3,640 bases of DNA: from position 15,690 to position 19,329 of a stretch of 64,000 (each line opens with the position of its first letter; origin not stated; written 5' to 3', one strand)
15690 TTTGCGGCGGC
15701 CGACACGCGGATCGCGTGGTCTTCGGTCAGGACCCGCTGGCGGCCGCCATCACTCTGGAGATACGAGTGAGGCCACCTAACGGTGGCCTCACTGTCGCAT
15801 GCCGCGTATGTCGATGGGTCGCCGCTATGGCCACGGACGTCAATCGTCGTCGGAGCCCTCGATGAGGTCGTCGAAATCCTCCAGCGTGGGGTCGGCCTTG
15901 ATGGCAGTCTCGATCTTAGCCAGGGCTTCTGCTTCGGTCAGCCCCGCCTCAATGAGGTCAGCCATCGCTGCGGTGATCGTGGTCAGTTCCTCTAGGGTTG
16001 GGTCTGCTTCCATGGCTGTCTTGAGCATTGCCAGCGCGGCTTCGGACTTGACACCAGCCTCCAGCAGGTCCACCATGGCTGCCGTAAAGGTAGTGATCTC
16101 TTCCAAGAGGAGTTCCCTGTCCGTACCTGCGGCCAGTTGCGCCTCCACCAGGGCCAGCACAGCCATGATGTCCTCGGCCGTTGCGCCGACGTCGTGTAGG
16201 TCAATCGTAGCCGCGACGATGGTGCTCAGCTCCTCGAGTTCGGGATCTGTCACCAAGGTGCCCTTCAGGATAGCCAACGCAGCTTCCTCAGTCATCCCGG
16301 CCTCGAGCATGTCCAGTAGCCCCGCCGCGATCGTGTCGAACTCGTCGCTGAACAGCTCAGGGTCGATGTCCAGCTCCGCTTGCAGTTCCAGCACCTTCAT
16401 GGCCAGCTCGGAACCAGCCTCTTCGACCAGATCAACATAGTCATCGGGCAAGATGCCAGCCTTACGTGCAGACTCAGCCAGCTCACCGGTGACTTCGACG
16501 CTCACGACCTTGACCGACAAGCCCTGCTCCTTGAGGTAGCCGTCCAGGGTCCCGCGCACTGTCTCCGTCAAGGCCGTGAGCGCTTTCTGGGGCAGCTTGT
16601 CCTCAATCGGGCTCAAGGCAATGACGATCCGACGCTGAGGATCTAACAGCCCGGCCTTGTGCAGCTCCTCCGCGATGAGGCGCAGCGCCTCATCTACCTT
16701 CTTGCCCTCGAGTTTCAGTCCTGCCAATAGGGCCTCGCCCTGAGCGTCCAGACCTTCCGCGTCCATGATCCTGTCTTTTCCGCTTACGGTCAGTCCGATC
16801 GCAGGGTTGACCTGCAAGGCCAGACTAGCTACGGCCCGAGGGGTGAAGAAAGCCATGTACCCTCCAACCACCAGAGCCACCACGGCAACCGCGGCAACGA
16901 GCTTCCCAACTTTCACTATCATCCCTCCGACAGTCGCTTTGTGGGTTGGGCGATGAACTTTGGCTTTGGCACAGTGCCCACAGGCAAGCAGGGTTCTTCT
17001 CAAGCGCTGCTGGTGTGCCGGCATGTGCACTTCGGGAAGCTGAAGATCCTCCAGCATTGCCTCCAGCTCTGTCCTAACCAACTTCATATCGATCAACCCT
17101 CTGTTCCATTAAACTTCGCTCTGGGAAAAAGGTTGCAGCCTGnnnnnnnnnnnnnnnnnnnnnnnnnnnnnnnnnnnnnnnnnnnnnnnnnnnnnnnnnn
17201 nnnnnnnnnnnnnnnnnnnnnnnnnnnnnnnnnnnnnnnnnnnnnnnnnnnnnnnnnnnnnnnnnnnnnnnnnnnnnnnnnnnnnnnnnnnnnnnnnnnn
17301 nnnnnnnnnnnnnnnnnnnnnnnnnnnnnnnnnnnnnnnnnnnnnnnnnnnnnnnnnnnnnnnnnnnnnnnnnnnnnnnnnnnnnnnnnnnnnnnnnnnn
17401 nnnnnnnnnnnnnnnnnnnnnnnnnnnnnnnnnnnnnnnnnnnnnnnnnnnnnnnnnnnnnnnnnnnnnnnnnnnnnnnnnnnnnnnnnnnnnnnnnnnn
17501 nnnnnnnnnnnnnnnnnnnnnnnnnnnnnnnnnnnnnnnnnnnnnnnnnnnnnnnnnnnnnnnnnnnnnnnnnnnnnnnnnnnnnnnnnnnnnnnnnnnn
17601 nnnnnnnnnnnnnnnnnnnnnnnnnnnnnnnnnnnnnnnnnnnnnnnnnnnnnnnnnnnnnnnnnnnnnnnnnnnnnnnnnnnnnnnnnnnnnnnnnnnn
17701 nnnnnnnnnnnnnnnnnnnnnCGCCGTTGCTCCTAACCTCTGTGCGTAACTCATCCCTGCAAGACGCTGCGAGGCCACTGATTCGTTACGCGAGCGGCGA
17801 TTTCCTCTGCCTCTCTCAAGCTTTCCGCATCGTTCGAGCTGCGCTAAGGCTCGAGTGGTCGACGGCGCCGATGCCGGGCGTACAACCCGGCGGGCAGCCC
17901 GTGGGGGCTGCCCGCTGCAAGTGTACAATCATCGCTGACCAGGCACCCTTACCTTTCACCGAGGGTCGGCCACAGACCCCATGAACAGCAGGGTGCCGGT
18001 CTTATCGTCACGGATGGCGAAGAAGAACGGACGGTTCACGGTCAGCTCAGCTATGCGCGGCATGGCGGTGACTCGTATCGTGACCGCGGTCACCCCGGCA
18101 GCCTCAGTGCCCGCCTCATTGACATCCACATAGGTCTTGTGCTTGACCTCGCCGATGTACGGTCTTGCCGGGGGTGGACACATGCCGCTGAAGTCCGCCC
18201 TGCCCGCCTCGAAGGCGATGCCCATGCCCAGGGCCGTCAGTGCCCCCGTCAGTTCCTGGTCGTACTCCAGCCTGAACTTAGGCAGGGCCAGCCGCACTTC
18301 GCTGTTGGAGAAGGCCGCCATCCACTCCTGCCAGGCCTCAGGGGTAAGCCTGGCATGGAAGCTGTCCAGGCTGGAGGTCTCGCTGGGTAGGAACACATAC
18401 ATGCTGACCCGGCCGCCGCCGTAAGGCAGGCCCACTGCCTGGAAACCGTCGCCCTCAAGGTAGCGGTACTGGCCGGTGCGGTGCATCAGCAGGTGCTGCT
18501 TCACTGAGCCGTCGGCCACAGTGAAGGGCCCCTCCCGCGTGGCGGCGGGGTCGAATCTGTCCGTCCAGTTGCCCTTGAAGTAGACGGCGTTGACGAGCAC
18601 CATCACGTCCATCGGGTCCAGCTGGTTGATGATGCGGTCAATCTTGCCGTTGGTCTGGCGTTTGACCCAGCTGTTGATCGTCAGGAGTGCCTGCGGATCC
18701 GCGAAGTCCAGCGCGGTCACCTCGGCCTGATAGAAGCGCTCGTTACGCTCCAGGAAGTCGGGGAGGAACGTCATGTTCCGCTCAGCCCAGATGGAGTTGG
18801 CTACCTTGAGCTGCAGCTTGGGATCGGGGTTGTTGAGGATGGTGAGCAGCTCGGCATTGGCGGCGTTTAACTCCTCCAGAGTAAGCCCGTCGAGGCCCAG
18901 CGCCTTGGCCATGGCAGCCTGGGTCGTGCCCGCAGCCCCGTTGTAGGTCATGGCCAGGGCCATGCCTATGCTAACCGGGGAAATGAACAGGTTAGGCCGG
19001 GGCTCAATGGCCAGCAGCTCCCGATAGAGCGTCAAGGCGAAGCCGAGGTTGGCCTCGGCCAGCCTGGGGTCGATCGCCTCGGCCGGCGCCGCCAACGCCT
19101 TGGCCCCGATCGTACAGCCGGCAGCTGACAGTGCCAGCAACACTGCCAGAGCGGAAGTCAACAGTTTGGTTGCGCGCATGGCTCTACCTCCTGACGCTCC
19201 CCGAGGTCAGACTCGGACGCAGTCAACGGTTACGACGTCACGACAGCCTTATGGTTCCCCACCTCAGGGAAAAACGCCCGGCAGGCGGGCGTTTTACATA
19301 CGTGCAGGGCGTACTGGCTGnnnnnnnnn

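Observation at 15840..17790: ECF sigma / anti-sigma pair whose anti-sigma carries an acidic helical tandem-repeat extracytoplasmic domain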

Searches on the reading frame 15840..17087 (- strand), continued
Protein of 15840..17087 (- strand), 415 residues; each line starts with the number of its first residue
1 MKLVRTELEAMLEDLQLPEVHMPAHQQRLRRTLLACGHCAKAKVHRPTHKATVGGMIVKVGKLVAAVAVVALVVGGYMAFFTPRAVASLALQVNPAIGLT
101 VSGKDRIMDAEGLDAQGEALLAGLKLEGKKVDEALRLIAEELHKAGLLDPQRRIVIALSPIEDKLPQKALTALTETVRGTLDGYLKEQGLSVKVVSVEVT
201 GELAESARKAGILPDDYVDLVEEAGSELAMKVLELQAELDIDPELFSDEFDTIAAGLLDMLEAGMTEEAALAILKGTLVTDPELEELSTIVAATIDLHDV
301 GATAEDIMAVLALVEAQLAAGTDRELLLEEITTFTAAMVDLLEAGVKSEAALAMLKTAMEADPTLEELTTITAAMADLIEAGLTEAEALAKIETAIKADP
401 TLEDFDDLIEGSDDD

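Call 29: fold_search(model_id=the predicted structure, library=pdb)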
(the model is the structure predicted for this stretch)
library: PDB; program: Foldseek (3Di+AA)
matches with E <= 10: 220; with E <= 0.001: 2
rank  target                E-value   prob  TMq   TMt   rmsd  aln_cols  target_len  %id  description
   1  8t9n_A                2.4e-05  1.00  0.28  0.80   2.9       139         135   14  Bacillus subtilis RsgI GGG mutant (released 2023-09-20)
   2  8t9n_B                1.8e-04  1.00  0.23  0.78   3.1       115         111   13  Bacillus subtilis RsgI GGG mutant (released 2023-09-20)
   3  8hdj_H                2.6e-03  1.00  0.25  0.63   3.4       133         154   21  Periplasmic domain of RsgI2 of Clostridium thermocellum (released 2023-05-17)
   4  8hdj_F                3.6e-03  1.00  0.26  0.66   3.0       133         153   21  Periplasmic domain of RsgI2 of Clostridium thermocellum (released 2023-05-17)
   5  8her_MODEL_1_B        3.7e-03  1.00  0.24  0.54   8.5       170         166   21  Solution structure of the periplasmic domain of RsgI6 from Clostridium thermocellum (released 2023-05-24)
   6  8hdj_D                4.3e-03  1.00  0.25  0.63   6.7       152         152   18  Periplasmic domain of RsgI2 of Clostridium thermocellum (released 2023-05-17)
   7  8heq_MODEL_1_B        4.9e-03  1.00  0.26  0.61   4.0       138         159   22  Solution structure of the periplasmic domain of the anti-sigma factor RsgI2 from Clostridium thermocellum (released 2023-05-24)
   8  8hep_MODEL_1_B        5.1e-03  1.00  0.27  0.62   4.4       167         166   18  Solution structure of the periplasmic domain of the anti-sigma factor RsgI1 from Clostridium thermocellum (released 2023-05-24)
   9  8hdj_B                1.1e-02  1.00  0.25  0.64   2.9       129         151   19  Periplasmic domain of RsgI2 of Clostridium thermocellum (released 2023-05-17)
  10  9k82_A                3.4e-02  0.72  0.13  0.22  14.8       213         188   18  Cryo-EM structure of designed zinc-induced filament Fiber-n5-Zn1-HEHE-917 (released 2025-10-29)
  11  9qeq_M                4.5e-02  0.75  0.24  0.14  16.5       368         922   15  Structure of the transcribing Pol II-DSIF-SPT6-U1 snRNP complex (released 2025-07-09)
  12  8v2d_J                5.2e-02  1.00  0.30  0.37   5.9       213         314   26  Computational Designed Nanocage O43_129 (released 2024-03-13)
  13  8u9o_MODEL_1_B        7.7e-02  1.00  0.26  0.60   4.4       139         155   16  Solution structure of RsgI9 CRE domain from C. thermocellum (released 2024-04-24)
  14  9hvq_M                8.9e-02  0.38  0.21  0.10  20.7       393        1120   14  Structure of the transcribing Pol II-DSIF-PAF-SPT6-RECQL5 complex (released 2025-07-16)
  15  6x7k_AG               3.0e-01  0.08  0.11  0.09  26.2       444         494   13  Cryo-EM structure of an Escherichia coli coupled transcription-translation complex B3 (TTC-B3) containing an mRNA wit (released 2020-09-02)
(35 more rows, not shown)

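Call 42: search_protein_families(library=pfam, proteins=[P0010, P0039, P0055, P0062, P0067], max_evalue=0.05)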
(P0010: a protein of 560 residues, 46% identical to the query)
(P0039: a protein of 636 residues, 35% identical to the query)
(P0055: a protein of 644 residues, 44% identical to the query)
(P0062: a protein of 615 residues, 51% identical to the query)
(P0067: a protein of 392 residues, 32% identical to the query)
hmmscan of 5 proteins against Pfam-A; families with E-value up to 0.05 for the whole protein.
P0010 (560 aa): 1 family
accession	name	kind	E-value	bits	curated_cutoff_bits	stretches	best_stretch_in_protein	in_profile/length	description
PF23750.1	RsgI_M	-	1.9e-13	51.6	25.3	1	136-265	3-128/133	Anti-sigma factor RsgI-like central domain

P0039 (636 aa): 2 families
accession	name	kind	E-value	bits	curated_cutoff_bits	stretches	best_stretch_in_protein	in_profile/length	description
PF23750.1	RsgI_M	-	1e-18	68.6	25.3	1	138-267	2-128/133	Anti-sigma factor RsgI-like central domain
PF00482.28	T2SSF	-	0.00015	22.1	25.2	0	307-362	4-55/125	Type II secretion system (T2SS), protein F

P0055 (644 aa): 1 family
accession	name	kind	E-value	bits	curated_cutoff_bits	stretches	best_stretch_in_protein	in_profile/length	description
PF23750.1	RsgI_M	-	7.5e-16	59.4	25.3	1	33-163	2-128/133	Anti-sigma factor RsgI-like central domain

P0062 (615 aa): 5 families
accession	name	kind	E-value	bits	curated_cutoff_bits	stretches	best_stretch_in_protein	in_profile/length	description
PF23750.1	RsgI_M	-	5.9e-09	37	25.3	1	34-162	5-128/133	Anti-sigma factor RsgI-like central domain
PF04473.18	DUF553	-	9.8e-08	32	20.5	1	464-553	24-107/140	Transglutaminase-like domain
PF00036.39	EF-hand_1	-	0.013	15.4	25.4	0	439-458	2-21/29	EF hand domain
PF01841.26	Transglut_core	-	0.027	15.2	23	0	460-538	19-81/108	Transglutaminase-like superfamily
PF13405.12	EF-hand_6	-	0.028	14.6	25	0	439-458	2-21/30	EF-hand domain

P0067 (392 aa): 1 family
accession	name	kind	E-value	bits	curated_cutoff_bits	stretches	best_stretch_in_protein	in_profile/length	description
PF23750.1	RsgI_M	-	2.5e-11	44.7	25.3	1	33-163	2-129/133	Anti-sigma factor RsgI-like central domain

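Call 64: find_encoding_contigs(protein=P0001, flank=5000, max_places=3)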
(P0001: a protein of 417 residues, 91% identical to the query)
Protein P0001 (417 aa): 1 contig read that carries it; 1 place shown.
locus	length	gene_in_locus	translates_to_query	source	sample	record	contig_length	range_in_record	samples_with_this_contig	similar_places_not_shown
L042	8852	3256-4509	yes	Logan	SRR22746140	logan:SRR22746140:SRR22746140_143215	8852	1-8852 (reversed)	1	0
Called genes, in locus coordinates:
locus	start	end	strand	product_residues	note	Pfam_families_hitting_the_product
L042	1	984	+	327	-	?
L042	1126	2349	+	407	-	PF00079:Serpin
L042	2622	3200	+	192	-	PF04542:Sigma70_r2, PF08281:Sigma70_r4_2, PF04545:Sigma70_r4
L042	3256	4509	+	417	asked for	PF23750:RsgI_M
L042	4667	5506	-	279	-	PF03807:F420_oxidored, PF14748:P5CR_dimer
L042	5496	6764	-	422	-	PF00171:Aldedh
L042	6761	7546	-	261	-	PF00696:AA_kinase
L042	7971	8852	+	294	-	?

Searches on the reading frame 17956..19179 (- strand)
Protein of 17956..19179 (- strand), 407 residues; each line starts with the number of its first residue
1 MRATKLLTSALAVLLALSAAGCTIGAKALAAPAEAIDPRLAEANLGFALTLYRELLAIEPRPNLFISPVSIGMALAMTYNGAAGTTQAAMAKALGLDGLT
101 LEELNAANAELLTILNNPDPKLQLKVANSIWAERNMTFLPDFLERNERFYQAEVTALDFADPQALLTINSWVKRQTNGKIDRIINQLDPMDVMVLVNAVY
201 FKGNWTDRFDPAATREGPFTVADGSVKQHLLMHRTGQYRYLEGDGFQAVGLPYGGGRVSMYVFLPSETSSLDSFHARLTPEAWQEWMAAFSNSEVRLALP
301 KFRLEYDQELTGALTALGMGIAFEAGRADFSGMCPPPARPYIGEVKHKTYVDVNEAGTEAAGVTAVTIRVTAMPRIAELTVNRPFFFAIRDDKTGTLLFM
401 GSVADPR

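Call 3: search_protein_families(library=pfam, proteins=[window:17956-19179:-], max_evalue=0.1)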
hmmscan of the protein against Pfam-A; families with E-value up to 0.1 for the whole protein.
window:17956-19179:- (407 aa): 1 family
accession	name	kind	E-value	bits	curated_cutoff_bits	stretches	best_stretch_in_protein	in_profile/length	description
PF00079.25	Serpin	-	1.1e-118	397.1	27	1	43-406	2-370/370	Serpin (serine protease inhibitor)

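Call 4: search_protein_families(library=ncbifam, proteins=[window:17956-19179:-], max_evalue=0.1)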
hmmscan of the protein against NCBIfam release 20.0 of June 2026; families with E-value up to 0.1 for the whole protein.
window:17956-19179:- (407 aa): 0 families
